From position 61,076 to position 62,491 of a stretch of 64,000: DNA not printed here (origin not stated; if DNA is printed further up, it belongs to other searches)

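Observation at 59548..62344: Candidate novel effector pair: two translationally coupled proteins that each carry a C-terminal HEPN-like R-N-x3-H motif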

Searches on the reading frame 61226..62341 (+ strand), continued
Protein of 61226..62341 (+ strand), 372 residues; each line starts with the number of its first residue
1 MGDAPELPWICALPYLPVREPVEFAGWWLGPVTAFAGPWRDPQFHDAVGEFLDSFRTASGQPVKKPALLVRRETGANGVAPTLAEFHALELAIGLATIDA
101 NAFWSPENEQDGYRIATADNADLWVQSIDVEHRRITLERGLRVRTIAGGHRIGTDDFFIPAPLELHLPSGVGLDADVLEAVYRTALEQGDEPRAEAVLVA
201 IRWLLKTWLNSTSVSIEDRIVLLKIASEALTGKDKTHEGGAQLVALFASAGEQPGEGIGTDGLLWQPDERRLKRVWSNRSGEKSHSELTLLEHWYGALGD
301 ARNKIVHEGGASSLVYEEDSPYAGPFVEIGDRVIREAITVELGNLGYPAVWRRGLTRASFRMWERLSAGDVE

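Call 98: search_protein_families(library=pfam, proteins=[L014:6985-7986:+, L016:3541-6933:-], max_evalue=0.5)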
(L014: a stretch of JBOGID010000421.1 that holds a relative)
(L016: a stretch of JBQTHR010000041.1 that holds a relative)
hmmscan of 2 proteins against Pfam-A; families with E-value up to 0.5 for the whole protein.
L014:6985-7986:+ (334 aa): 0 families

L016:3541-6933:- (1130 aa): 11 families
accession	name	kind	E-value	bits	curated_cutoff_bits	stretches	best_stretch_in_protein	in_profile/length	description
PF00271.37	Helicase_C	-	6.1e-16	59.1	23.5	1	706-827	2-109/110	Helicase conserved C-terminal domain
PF00176.29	SNF2-rel_dom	-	6e-14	52.3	24.9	1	326-468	14-176/290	SNF2-related domain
PF04851.21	ResIII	-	1.3e-07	32.1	22.5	1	312-456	6-163/164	Type III restriction enzyme, res subunit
PF13091.12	PLDc_2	-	1.1e-06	29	27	1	121-257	26-132/132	PLD-like domain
PF00270.35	DEAD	-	9.5e-06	25.9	26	1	326-457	12-162/167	DEAD/DEAH box helicase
PF09565.16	RE_NgoFVII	-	0.00087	19.1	23.8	1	177-256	67-148/162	NgoFVII restriction endonuclease N-terminal PLD domain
PF09848.15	SLFN-g3_helicase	-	0.0015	18.3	24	1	336-432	8-97/354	Schlafen group 3, DNA/RNA helicase domain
PF07652.20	Flavi_DEAD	-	0.0099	16.3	21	1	338-455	14-136/148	Flavivirus DEAD domain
PF23426.1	DUF7114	-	0.058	13.4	27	1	1083-1102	113-132/210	Family of unknown function (DUF7114)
PF20720.3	nSTAND3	-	0.059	13.5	27.2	1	314-374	3-59/155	Novel STAND NTPase 3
PF08140.16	Cuticle_1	-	0.3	11.6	27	1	529-544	4-19/40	Crustacean cuticle protein repeat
